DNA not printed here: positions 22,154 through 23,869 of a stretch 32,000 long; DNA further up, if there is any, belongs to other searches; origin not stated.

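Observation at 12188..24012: Hydrogenase-free, translationally coupled Hdr/MvhD/FrhB/MopB cluster with non-canonical stoichiometry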

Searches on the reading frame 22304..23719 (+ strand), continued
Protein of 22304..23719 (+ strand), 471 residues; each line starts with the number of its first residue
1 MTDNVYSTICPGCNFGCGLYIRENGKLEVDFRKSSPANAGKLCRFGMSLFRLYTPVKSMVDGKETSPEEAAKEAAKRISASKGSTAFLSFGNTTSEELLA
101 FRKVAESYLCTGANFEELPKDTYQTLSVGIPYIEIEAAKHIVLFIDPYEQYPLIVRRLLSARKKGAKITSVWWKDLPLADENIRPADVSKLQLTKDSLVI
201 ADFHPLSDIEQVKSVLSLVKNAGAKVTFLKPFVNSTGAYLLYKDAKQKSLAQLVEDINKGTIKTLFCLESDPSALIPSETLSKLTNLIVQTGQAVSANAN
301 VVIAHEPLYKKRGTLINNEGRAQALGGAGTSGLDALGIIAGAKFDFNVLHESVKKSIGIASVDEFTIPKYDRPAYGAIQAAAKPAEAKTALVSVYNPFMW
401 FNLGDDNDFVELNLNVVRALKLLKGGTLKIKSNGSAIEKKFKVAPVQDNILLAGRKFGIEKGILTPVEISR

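Call 56: search_protein_representatives(protein=window:22304-23719:+)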
Query: 471 residues. Proteins with E-value up to 0.001 (for the whole library): 94; up to 1e-10: 36; up to 1e-30: 27. The best 94 are listed.
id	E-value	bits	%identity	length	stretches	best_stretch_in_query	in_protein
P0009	2.7e-277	936.0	89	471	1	1-471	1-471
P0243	5.2e-125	434.2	48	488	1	5-461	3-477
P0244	2.9e-100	352.7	44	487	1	3-467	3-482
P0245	1.2e-98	347.4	46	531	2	3-368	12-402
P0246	1.7e-94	333.6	42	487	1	1-467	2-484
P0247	1.5e-91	324.0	45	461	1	4-469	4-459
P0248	2.6e-79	283.6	43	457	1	8-469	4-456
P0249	4.2e-79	282.9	41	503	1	8-467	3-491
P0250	1.3e-78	281.3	41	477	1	8-470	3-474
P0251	2.0e-75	270.8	41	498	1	7-459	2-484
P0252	4.9e-72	259.6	38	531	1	2-447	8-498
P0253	2.2e-70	254.1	39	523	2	4-192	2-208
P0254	5.4e-70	252.9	40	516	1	8-471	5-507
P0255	2.2e-69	250.8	41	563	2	3-371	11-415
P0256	7.0e-67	242.6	38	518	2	8-186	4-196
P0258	4.1e-55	203.8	34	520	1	4-469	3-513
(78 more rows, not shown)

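Call 60: list_cluster_members(proteins=[P0243, P0244, P0245, P0246, P0247, P0248, P0250, P0252, P0255, P0258])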
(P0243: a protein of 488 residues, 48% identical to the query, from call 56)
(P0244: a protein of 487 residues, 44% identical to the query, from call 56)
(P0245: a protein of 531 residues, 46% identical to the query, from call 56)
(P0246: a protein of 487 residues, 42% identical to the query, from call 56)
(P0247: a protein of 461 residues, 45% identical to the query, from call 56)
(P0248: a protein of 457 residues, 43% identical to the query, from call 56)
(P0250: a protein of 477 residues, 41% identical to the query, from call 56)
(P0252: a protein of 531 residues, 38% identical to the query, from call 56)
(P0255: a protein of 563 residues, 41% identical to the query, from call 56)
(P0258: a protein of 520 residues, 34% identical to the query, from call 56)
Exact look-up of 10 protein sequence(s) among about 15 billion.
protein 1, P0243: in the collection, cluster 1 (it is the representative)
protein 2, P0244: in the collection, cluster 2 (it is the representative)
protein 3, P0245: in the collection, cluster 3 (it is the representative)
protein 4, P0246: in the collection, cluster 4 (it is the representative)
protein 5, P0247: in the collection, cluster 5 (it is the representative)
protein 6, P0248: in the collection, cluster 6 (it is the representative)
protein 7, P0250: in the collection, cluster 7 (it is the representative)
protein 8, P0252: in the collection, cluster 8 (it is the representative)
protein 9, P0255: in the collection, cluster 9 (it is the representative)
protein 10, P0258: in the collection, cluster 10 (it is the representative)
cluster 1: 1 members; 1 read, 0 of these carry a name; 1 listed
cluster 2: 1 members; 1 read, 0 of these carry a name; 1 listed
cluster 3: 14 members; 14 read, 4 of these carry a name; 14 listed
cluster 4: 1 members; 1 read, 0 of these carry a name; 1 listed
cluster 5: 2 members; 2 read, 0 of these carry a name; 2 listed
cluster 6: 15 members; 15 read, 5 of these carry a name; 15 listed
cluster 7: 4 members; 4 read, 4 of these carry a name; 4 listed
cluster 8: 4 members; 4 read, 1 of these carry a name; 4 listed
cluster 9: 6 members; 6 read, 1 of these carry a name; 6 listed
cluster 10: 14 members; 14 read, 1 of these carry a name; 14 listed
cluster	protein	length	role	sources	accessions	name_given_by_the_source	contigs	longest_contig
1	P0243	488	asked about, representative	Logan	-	-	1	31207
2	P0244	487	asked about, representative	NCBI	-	-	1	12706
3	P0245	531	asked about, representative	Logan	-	-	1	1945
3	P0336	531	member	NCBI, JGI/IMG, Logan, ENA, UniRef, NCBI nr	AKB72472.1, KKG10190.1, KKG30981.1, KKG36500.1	molybdopterin-binding domain-containing protein [Methanosarcina mazei] | predicted molibdopterin-dependent oxidoreductase YjgC | 4Fe-4S Mo/W bis-MGD-type domain-containing protein n=2 Tax=Methanosarcina mazei ...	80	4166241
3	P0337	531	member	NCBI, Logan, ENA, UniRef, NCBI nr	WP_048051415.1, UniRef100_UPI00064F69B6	hypothetical protein [Methanosarcina soligelidi] | hypothetical protein n=1 Tax=Methanosarcina soligelidi TaxID=1036677 RepID=UPI00064F69B6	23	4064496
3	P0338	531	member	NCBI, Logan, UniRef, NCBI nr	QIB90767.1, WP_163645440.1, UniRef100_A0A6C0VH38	molybdopterin-binding domain-containing protein [Methanosarcina mazei] | 4Fe-4S Mo/W bis-MGD-type domain-containing protein n=1 Tax=Methanosarcina mazei ... | hypothetical protein [Methanosarcina mazei]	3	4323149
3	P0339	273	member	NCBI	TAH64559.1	MAG: hypothetical protein EWM52_06370, partial [Methanosarcina mazei]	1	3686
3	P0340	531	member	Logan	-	-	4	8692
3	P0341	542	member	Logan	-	-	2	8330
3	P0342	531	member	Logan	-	-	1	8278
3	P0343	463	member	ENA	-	-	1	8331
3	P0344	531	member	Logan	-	-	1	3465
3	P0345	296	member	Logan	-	-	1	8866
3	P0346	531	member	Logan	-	-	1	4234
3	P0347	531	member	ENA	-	-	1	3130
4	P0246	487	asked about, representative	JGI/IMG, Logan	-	-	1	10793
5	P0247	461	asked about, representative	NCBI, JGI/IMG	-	-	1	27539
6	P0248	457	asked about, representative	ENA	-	-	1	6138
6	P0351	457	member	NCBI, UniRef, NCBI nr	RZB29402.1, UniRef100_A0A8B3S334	MAG: hypothetical protein AEth_01219 [Candidatus Argoarchaeum ethanivorans] | Molybdopterin oxidoreductase domain-containing protein n=1 Tax=Candidatus Argoarchaeum ...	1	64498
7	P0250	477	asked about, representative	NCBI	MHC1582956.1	MAG: molybdopterin-dependent oxidoreductase [Candidatus Syntropharchaeia archaeon]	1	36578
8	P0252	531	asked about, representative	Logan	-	-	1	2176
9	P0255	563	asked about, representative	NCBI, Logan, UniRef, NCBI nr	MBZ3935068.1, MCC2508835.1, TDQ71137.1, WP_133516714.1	hypothetical protein [Methanimicrococcus blatticola] | Molybdopterin-dependent oxidoreductase iron-sulfur protein n=1 Tax=Methanimicrococcus ...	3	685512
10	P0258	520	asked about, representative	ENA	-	-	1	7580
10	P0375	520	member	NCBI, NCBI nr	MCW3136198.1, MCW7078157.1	MAG: hypothetical protein N2V77_04580 [Canidatus Methanoxibalbensis ujae] | hypothetical protein [Candidatus Methanoxibalbensis ujae]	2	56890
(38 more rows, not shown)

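Call 62: find_encoding_contigs(protein=P0336, flank=10000, max_places=1)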
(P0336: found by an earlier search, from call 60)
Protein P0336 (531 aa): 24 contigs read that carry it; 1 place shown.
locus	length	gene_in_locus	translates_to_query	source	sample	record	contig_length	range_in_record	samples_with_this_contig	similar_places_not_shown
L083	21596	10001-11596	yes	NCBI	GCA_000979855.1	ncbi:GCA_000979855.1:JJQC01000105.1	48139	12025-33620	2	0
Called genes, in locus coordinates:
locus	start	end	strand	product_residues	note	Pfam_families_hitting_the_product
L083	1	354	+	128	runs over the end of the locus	-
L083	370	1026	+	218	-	-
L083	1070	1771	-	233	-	PF04256:DUF434, PF18481:DUF5616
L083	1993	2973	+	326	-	PF02423:OCD_Mu_crystall, PF01488:Shikimate_DH (weak)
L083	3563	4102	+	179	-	PF13187:Fer4_9 (faint), PF13183:Fer4_8, PF13237:Fer4_10 (weak), PF13534:Fer4_17 (weak)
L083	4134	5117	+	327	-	PF02754:CCG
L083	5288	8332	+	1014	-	PF07992:Pyr_redox_2, PF12831:FAD_oxidored (weak), PF13450:NAD_binding_8 (weak), PF12838:Fer4_7 (weak), PF07992:Pyr_redox_2 (weak), PF07992:Pyr_redox_2, PF00037:Fer4, PF12838:Fer4_7, +16 more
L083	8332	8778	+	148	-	PF02662:FlpD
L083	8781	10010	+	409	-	PF04422:FrhB_FdhB_N, PF04432:FrhB_FdhB_C, PF13183:Fer4_8 (weak), PF13187:Fer4_9 (weak), PF00037:Fer4 (weak), PF12797:Fer4_2 (weak), PF12837:Fer4_6 (weak)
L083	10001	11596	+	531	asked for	PF04879:Molybdop_Fe4S4 (weak), PF00384:Molybdopterin (faint)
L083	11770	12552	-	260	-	-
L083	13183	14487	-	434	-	-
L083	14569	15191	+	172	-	-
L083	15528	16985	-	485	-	PF01656:CbiA, PF13500:AAA_26, PF07685:GATase_3, PF00117:GATase (faint)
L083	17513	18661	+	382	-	-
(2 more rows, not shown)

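Call 64: find_encoding_contigs(protein=P0243, flank=10000, max_places=1)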
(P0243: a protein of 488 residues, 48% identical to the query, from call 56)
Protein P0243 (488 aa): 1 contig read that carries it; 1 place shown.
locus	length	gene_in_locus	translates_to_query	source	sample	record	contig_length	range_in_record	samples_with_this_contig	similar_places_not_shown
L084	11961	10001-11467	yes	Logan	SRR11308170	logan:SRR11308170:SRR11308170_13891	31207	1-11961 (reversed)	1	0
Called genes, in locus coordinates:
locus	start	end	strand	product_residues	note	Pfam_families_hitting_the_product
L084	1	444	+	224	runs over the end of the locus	PF00696:AA_kinase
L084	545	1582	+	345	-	PF12838:Fer4_7 (weak), PF13183:Fer4_8 (weak), PF13187:Fer4_9, PF13534:Fer4_17 (weak), PF02754:CCG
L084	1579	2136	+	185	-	PF13187:Fer4_9 (faint), PF13237:Fer4_10 (weak), PF13183:Fer4_8, PF13534:Fer4_17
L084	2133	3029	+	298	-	PF02754:CCG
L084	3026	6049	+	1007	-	PF12831:FAD_oxidored (weak), PF00037:Fer4 (weak), PF12838:Fer4_7 (weak), PF13237:Fer4_10 (weak), PF07992:Pyr_redox_2, PF00890:FAD_binding_2 (weak), PF01266:DAO (weak), PF07992:Pyr_redox_2, +15 more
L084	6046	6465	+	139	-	PF02662:FlpD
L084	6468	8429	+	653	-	PF07992:Pyr_redox_2 (weak), PF00890:FAD_binding_2 (weak), PF01266:DAO (weak), PF12831:FAD_oxidored (weak), PF13187:Fer4_9, PF12838:Fer4_7, PF13187:Fer4_9, PF14697:Fer4_21, +14 more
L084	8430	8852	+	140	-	PF02662:FlpD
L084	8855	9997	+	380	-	PF04422:FrhB_FdhB_N, PF04432:FrhB_FdhB_C, PF00037:Fer4 (faint), PF12797:Fer4_2 (faint), PF13183:Fer4_8, PF13187:Fer4_9 (weak), PF13534:Fer4_17 (faint)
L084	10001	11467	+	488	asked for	PF04879:Molybdop_Fe4S4 (weak), PF00384:Molybdopterin (weak)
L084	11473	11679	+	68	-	-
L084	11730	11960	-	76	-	?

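Call 65: find_encoding_contigs(protein=P0351, flank=10000, max_places=1)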
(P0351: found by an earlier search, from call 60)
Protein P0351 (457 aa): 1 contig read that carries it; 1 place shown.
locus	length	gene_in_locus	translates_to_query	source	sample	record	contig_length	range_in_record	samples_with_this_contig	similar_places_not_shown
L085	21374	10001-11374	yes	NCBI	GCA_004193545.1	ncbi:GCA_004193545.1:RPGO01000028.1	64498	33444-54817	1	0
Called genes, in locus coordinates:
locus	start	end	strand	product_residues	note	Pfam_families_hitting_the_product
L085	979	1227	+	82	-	PF03747:ADP_ribosyl_GH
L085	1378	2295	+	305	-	PF03747:ADP_ribosyl_GH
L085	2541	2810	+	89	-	PF00736:EF1_GNE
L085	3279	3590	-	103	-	PF02150:Zn_ribbon_RPB9, PF01096:Zn_ribbon_TFIIS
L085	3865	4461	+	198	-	PF12838:Fer4_7 (faint), PF13183:Fer4_8, PF13187:Fer4_9, PF13534:Fer4_17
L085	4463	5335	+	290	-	PF02754:CCG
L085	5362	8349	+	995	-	PF00070:Pyr_redox (faint), PF07992:Pyr_redox_2, PF12831:FAD_oxidored (weak), PF07992:Pyr_redox_2, PF12838:Fer4_7 (weak), PF13187:Fer4_9 (weak), PF00037:Fer4 (weak), PF12837:Fer4_6 (weak), +9 more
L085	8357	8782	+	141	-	PF02662:FlpD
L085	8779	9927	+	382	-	PF04422:FrhB_FdhB_N, PF04432:FrhB_FdhB_C, PF12838:Fer4_7 (faint), PF13187:Fer4_9 (faint), PF13237:Fer4_10 (faint), PF13183:Fer4_8 (weak), PF00037:Fer4 (weak), PF12797:Fer4_2 (weak)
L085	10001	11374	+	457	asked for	PF00384:Molybdopterin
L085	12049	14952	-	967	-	PF04465:DUF499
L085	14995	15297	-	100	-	PF01909:NTP_transf_2, PF18765:Polbeta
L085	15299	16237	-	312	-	-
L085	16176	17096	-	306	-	-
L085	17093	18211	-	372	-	PF06634:DUF1156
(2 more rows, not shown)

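Call 66: find_encoding_contigs(protein=P0250, flank=10000, max_places=1)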
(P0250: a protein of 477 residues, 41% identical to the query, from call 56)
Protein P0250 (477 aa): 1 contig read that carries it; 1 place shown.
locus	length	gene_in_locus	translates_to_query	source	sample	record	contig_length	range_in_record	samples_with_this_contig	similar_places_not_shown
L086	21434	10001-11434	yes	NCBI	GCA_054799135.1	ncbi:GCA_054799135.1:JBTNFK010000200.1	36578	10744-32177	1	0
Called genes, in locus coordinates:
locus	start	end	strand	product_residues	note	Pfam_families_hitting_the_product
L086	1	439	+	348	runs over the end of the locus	PF12838:Fer4_7 (weak), PF13183:Fer4_8, PF13187:Fer4_9, PF13237:Fer4_10 (weak), PF13534:Fer4_17 (weak), PF02754:CCG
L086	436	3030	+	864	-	PF14691:Fer4_20, PF07992:Pyr_redox_2, PF13738:Pyr_redox_3, PF13183:Fer4_8, PF13237:Fer4_10, PF12838:Fer4_7 (weak), PF13534:Fer4_17, PF02754:CCG, +6 more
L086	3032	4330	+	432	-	PF00890:FAD_binding_2 (weak), PF01134:GIDA (weak), PF01266:DAO (weak), PF07992:Pyr_redox_2 (weak), PF12831:FAD_oxidored, PF13450:NAD_binding_8 (weak), PF12797:Fer4_2 (weak), PF00037:Fer4 (weak), +1 more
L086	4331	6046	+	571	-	PF00890:FAD_binding_2 (weak), PF07992:Pyr_redox_2, PF13450:NAD_binding_8, PF00037:Fer4, PF12837:Fer4_6, PF12838:Fer4_7, PF13187:Fer4_9, PF14697:Fer4_21, +11 more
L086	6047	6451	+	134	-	PF02662:FlpD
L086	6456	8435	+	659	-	PF07992:Pyr_redox_2 (weak), PF00890:FAD_binding_2 (weak), PF12831:FAD_oxidored (weak), PF13450:NAD_binding_8 (weak), PF00037:Fer4 (weak), PF12838:Fer4_7, PF13187:Fer4_9 (weak), PF14697:Fer4_21, +10 more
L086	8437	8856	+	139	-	PF02662:FlpD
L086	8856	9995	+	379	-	PF04422:FrhB_FdhB_N, PF04432:FrhB_FdhB_C, PF13237:Fer4_10 (faint), PF12797:Fer4_2 (faint), PF13187:Fer4_9, PF12838:Fer4_7 (weak), PF13183:Fer4_8 (weak), PF00037:Fer4 (weak), +1 more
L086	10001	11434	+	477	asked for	PF04879:Molybdop_Fe4S4, PF00384:Molybdopterin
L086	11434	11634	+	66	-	-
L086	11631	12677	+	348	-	PF04422:FrhB_FdhB_N, PF04432:FrhB_FdhB_C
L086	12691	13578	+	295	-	PF01171:ATP_bind_3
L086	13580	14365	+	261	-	PF14801:TrmI-like_N, PF01135:PCMT, PF08704:GCD14, PF13847:Methyltransf_31, PF13649:Methyltransf_25 (faint)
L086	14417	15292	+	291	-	-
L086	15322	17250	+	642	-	PF00890:FAD_binding_2 (weak), PF01266:DAO (weak), PF12831:FAD_oxidored (weak), PF13450:NAD_binding_8 (weak), PF00037:Fer4 (weak), PF13183:Fer4_8 (weak), PF13187:Fer4_9 (weak), PF12838:Fer4_7 (weak), +7 more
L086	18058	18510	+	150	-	PF01257:2Fe-2S_thioredx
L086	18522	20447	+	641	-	PF01257:2Fe-2S_thioredx, PF01512:Complex1_51K, PF10531:SLBB (weak), PF10589:NADH_4Fe-4S, PF00037:Fer4 (weak), PF13237:Fer4_10, PF13187:Fer4_9, PF14697:Fer4_21, +4 more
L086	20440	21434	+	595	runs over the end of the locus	PF00111:Fer2, PF13510:Fer2_4, PF12838:Fer4_7, PF13183:Fer4_8 (weak), PF14697:Fer4_21 (weak), PF12838:Fer4_7 (weak), PF00037:Fer4 (weak), PF12838:Fer4_7, +6 more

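Call 68: find_encoding_contigs(protein=P0247, flank=10000, max_places=1)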
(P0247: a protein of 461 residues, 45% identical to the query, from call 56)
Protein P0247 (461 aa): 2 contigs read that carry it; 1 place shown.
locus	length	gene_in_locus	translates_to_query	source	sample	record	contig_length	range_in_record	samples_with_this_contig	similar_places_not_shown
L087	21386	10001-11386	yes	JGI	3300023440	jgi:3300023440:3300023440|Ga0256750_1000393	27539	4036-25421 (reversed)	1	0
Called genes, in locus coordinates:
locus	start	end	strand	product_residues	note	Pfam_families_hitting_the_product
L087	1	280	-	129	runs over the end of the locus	PF02627:CMD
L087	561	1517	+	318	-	PF02754:CCG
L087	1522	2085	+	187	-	PF13183:Fer4_8, PF13187:Fer4_9 (weak), PF13534:Fer4_17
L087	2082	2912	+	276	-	PF02754:CCG, PF22196:HdrB-like_C (faint), PF02754:CCG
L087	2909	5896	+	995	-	PF07992:Pyr_redox_2, PF12831:FAD_oxidored, PF07992:Pyr_redox_2, PF12831:FAD_oxidored, PF00037:Fer4, PF12837:Fer4_6, PF12838:Fer4_7, PF13187:Fer4_9, +22 more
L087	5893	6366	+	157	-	PF02662:FlpD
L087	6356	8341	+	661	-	PF00890:FAD_binding_2 (weak), PF12831:FAD_oxidored (weak), PF13450:NAD_binding_8 (weak), PF13187:Fer4_9, PF00037:Fer4, PF12838:Fer4_7, PF13187:Fer4_9, PF14697:Fer4_21, +14 more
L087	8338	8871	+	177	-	PF02662:FlpD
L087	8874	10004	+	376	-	PF04422:FrhB_FdhB_N, PF04432:FrhB_FdhB_C, PF13237:Fer4_10 (faint), PF13187:Fer4_9 (faint), PF13183:Fer4_8 (weak), PF12797:Fer4_2 (weak), PF00037:Fer4 (weak)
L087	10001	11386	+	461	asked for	PF04879:Molybdop_Fe4S4 (weak), PF00384:Molybdopterin (faint)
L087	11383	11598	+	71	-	-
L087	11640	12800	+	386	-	PF00483:NTP_transferase, PF12804:NTP_transf_3, PF24894:Hexapep_GlmU (faint), PF25084:LbH_EIF2B, PF00132:Hexapep, PF14602:Hexapep_2 (faint), PF25087:GMPPB_C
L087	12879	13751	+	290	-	PF00254:FKBP_C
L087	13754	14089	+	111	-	PF13742:tRNA_anti_2 (weak), PF01336:tRNA_anti-codon (weak)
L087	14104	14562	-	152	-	PF19101:DUF5788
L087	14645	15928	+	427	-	PF00202:Aminotran_3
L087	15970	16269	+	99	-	PF01883:FeS_assembly_P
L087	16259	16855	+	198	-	PF01914:MarC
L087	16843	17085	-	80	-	PF01206:TusA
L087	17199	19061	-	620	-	PF00330:Aconitase, PF00694:Aconitase_C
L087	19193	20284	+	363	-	PF01264:Chorismate_synt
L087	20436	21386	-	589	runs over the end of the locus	PF26766:Choice_anch_L, PF02369:Big_1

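Call 69: find_encoding_contigs(protein=P0375, flank=10000, max_places=1)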
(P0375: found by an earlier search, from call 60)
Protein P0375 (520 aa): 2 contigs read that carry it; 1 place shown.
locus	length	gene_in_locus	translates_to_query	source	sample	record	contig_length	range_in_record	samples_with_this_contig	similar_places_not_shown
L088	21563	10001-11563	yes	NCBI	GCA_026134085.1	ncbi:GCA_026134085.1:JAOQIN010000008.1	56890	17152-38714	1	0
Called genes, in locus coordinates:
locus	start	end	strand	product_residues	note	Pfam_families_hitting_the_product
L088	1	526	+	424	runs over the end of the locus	PF09890:DUF2117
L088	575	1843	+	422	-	PF01966:HD, PF19276:HD_assoc_2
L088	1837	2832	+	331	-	PF13353:Fer4_12 (weak), PF04055:Radical_SAM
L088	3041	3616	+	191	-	PF04893:Yip1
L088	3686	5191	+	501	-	-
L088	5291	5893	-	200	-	PF23442:DUF7125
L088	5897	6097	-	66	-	-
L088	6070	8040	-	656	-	PF00482:T2SSF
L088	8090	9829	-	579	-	PF23990:PilB3_N, PF00437:T2SSE, PF27713:UCP018868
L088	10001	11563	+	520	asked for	PF04879:Molybdop_Fe4S4 (weak)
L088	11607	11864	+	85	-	-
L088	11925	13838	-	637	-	PF09972:DUF2207, PF20990:DUF2207_C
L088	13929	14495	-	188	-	PF04011:LemA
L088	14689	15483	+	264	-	PF04981:NMD3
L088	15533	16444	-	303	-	-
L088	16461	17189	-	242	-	PF00963:Cohesin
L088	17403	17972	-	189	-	PF00117:GATase, PF07722:Peptidase_C26 (weak)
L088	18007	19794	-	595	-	PF04715:, PF00425:Chorismate_bind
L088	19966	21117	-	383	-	PF13353:Fer4_12 (weak), PF04055:Radical_SAM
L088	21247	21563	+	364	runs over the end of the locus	PF04055:Radical_SAM, PF19288:CofH_C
